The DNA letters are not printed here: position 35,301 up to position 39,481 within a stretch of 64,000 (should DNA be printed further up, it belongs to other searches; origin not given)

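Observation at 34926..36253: Lower-GC insert with two antisense-oriented Cys-rich/metal-binding protein genes splits the array between paralogs 8 and 9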

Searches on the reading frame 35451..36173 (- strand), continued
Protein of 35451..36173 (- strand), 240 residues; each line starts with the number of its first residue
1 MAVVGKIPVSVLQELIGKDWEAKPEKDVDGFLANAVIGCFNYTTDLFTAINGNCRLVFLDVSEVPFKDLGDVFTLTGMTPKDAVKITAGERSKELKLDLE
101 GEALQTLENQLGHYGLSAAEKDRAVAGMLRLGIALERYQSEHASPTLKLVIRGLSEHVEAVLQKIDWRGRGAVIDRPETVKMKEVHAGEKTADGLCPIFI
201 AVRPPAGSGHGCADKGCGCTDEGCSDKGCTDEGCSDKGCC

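Call 63: fold_search(model_id=the predicted structure, library=viral)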
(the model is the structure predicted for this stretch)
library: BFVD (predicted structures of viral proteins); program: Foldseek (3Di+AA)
matches with E <= 10: 103; with E <= 0.001: 0
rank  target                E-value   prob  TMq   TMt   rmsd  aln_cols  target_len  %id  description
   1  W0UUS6                2.3e-02  0.99  0.28  0.54   7.7       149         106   14  (no name in the UniProt tables at hand)
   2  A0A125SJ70            9.8e-02  0.96  0.29  0.57   8.2       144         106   12  (no name in the UniProt tables at hand)
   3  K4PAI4                1.2e-01  0.87  0.29  0.51  14.1       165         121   13  Ribbon-helix-helix protein CopG domain-containing protein [Sulfolobales Mexican rod-shaped virus 1]
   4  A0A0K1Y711            1.5e-01  0.41  0.25  0.28   7.3       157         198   17  Uncharacterized protein [Rhodobacter phage RcSaxon]
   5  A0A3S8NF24            1.7e-01  0.92  0.30  0.56   7.5       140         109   10  Ribbon-helix-helix domain [Sulfolobales Beppu filamentous virus 3]
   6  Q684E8                1.9e-01  0.87  0.29  0.22   6.1       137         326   11  (no name in the UniProt tables at hand)
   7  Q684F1                2.0e-01  0.35  0.25  0.22  17.4       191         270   11  (no name in the UniProt tables at hand)
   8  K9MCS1                2.1e-01  0.25  0.21  0.15  13.3       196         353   10  (no name in the UniProt tables at hand)
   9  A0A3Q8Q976            3.3e-01  0.91  0.30  0.58   6.2       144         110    8  Ribbon-helix-helix domain [Sulfolobales Beppu filamentous virus 2]
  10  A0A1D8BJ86            3.5e-01  0.75  0.24  0.52   6.2       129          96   10  Conserved lipothrixviral protein [Sulfolobus islandicus filamentous virus 2]
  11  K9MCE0                4.2e-01  0.77  0.29  0.56   5.2       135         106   11  (no name in the UniProt tables at hand)
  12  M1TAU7                6.3e-01  0.35  0.24  0.45   7.4       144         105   12  (no name in the UniProt tables at hand)
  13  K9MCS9                6.3e-01  0.33  0.26  0.45   8.9       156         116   12  (no name in the UniProt tables at hand)
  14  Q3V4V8                7.9e-01  0.60  0.26  0.32   9.5       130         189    8  Putative zinc finger protein ORF189 [Acidianus two-tailed virus]
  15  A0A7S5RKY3            7.9e-01  0.57  0.27  0.59   8.0       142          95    8  (no name in the UniProt tables at hand)
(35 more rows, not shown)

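Call 69: search_dna_similar(query=window:35451-36173:-, collection=plasmids, mode=protein, max_evalue=0.001, max_rows=15)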
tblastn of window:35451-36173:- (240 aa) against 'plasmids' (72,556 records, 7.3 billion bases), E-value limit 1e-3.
No match.

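Call 70: list_cluster_members(proteins=[P0001, P0002, P0003])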
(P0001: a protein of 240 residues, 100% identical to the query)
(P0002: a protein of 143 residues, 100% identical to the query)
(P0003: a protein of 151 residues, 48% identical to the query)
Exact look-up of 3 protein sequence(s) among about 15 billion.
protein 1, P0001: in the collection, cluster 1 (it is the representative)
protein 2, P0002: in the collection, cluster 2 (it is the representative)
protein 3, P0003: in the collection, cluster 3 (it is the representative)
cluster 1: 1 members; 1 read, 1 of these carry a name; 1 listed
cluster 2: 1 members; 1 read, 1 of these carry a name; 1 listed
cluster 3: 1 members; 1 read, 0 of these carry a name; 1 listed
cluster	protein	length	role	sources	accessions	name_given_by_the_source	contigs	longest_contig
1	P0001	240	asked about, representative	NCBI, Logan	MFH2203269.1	MAG: hypothetical protein ABIJ96_09165 [Elusimicrobiota bacterium]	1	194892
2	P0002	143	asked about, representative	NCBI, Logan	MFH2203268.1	MAG: heavy metal-binding domain-containing protein [Elusimicrobiota bacterium]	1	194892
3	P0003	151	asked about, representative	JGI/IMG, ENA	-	-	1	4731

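Call 71: search_protein_families(library=padloc, proteins=[window:35451-36173:-, P0016, P0009, P0010], max_evalue=0.01)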
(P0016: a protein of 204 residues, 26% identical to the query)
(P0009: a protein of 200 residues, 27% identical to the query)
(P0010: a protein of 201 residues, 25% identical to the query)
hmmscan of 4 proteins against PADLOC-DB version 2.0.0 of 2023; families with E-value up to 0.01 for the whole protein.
window:35451-36173:- (240 aa): 0 families

P0016 (204 aa): 0 families

P0009 (200 aa): 0 families

P0010 (201 aa): 0 families

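Call 72: search_protein_families(library=phrogs, proteins=[window:35451-36173:-, P0016, P0009, P0010], max_evalue=0.01)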
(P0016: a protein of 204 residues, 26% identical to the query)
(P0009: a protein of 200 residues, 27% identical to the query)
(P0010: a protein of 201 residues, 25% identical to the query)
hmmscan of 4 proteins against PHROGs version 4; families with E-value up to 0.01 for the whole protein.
window:35451-36173:- (240 aa): 0 families

P0016 (204 aa): 0 families

P0009 (200 aa): 0 families

P0010 (201 aa): 0 families

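Call 73: find_encoding_contigs(protein=P0035, flank=5000, max_places=2)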
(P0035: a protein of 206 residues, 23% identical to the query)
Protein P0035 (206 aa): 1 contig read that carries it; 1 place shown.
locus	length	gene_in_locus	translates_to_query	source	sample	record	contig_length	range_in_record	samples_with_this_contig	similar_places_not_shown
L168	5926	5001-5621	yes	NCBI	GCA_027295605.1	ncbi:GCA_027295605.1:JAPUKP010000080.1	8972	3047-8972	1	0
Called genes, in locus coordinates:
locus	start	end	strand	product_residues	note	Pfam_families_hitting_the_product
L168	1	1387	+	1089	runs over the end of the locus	PF02310:B12-binding, PF03308:MeaB, PF02492:cobW (weak), PF01642:MM_CoA_mutase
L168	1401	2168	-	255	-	PF01497:Peripla_BP_2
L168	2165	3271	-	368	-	PF00817:IMS, PF11798:IMS_HHH (faint), PF21999:IMS_HHH_1 (weak), PF11799:IMS_C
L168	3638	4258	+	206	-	-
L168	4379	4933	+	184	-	-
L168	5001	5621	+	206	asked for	-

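Call 74: find_encoding_contigs(protein=P0031, flank=5000, max_places=2)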
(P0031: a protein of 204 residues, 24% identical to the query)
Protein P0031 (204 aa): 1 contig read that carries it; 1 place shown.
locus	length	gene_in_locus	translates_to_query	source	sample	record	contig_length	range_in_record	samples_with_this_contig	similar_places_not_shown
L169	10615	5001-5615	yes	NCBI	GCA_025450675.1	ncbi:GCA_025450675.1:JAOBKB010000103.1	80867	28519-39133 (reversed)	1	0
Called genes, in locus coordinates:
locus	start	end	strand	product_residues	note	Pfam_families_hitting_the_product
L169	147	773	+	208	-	PF00578:AhpC-TSA, PF08534:Redoxin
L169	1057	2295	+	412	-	PF07690:MFS_1, PF00083:Sugar_tr (faint), PF05977:MFS_3, PF07690:MFS_1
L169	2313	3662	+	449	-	PF07228:SpoIIE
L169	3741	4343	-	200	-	PF00571:CBS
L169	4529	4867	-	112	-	-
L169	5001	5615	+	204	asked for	-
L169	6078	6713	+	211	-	-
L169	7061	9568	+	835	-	PF01590:GAF, PF13185:GAF_2, PF01590:GAF, PF13185:GAF_2, PF13426:PAS_9, PF08448:PAS_4, PF13426:PAS_9, PF07730:HisKA_3, +5 more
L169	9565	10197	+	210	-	PF00072:Response_reg, PF00196:GerE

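Call 75: find_encoding_contigs(protein=P0008, flank=5000, max_places=2)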
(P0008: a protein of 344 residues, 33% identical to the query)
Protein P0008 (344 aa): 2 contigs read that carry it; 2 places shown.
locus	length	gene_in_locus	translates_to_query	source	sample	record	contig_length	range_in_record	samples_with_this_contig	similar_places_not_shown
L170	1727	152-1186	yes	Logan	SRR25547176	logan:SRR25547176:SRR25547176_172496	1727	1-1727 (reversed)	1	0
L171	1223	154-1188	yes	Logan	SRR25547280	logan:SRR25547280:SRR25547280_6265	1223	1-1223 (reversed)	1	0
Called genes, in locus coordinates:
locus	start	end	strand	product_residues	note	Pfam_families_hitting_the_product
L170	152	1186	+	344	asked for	PF13424:TPR_12 (weak), PF13432:TPR_16, PF21033:RMD1-3 (weak), PF13424:TPR_12, PF00515:TPR_1, PF07719:TPR_2, PF13181:TPR_8, PF13414:TPR_11, +7 more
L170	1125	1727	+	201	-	?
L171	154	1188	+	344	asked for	PF13424:TPR_12 (weak), PF13432:TPR_16, PF21033:RMD1-3 (weak), PF13424:TPR_12, PF00515:TPR_1, PF07719:TPR_2, PF13181:TPR_8, PF13414:TPR_11, +7 more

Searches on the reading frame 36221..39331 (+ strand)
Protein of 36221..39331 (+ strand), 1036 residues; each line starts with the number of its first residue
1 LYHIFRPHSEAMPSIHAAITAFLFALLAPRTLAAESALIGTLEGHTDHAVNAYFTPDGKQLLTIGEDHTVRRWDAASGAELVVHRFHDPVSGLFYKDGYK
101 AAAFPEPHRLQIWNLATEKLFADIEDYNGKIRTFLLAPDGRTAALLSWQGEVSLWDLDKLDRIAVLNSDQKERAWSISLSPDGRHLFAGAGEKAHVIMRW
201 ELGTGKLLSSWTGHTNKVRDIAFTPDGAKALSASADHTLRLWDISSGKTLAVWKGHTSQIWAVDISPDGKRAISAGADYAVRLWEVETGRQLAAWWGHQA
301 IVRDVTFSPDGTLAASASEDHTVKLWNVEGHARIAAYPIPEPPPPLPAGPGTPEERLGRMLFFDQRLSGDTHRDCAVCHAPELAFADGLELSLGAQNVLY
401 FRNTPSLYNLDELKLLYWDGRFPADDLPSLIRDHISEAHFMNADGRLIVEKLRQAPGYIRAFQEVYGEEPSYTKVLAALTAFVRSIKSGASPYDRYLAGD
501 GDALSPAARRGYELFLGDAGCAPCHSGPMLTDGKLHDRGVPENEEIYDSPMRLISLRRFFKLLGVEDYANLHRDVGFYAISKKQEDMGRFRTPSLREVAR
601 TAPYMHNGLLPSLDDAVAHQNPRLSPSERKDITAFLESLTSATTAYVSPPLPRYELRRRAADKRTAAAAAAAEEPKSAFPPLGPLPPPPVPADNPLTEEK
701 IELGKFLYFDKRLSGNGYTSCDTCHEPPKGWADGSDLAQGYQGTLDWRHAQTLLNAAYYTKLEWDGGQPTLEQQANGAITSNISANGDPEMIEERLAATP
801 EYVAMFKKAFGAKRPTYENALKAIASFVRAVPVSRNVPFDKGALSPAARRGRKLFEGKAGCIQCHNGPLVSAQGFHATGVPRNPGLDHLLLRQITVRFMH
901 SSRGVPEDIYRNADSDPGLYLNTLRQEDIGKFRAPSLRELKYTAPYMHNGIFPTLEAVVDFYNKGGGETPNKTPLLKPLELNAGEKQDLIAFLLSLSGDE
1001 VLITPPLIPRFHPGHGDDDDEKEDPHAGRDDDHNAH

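Call 5: search_protein_families(library=pfam, proteins=[window:36221-39331:+], max_evalue=0.1)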
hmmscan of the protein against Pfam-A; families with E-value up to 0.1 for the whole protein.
window:36221-39331:+ (1036 aa): 42 families (the best 25 are shown)
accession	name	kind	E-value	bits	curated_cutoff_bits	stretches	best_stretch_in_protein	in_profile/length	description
PF03150.19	CCP_MauG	-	5.9e-79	264.3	25.6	2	698-841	1-142/149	Di-haem cytochrome c peroxidase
PF25174.1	Beta-prop_THOC3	-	1.6e-61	208.2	305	2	108-339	24-253/272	THOC3 beta-propeller domain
PF25173.1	Beta-prop_WDR3_1st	-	4.6e-54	183.4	154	3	197-330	11-144/184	WDR3 first beta-propeller domain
PF00400.38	WD40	-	1.7e-38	129.8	27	4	205-243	1-39/39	WD domain, G-beta repeat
PF24814.1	WD40_Prp19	-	2.8e-36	125.5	320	2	177-335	12-171/281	Prp19 WD40 domain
PF25175.1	Beta-prop_WDR5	-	1.5e-31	110.3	250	2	175-329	14-166/296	WDR5 beta-propeller domain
PF24817.1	WD40_WDHD1_1st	-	3e-29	102.6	109.9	3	257-332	86-161/291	WDHD1 first WD40 domain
PF25168.1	Beta-prop_WDR36-Utp21_2nd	-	7.9e-28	98.2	84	4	202-269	227-293/335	WDR36/Utp21 second beta-propeller domain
PF25172.1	Beta-prop_WDR3_2nd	-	8.5e-25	88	140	3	200-285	202-287/293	WDR3 second beta-propeller domain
PF24807.1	WD40_CDC20-Fz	-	1.6e-24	87.2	200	2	151-334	30-215/292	CDC20/Fizzy WD40 domain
PF24805.1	EIF3I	-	1.8e-24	86.9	200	2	212-321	7-115/324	EIF3I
PF23414.1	Beta-prop_EML_2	-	8.6e-24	84.8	90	3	222-331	5-113/266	Echinoderm microtubule-associated protein second beta-propeller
PF25391.1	WD40_Gbeta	-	4.8e-22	78.8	150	2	231-333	158-260/340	G protein beta WD-40 repeat protein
PF24796.1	WDR55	-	1.7e-19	70.4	200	2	36-287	43-294/296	WDR55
PF23393.2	Beta-prop_WDR90_POC16_2nd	-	3.3e-17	63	60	3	233-329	12-108/291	WDR90/POC16, second beta-propeller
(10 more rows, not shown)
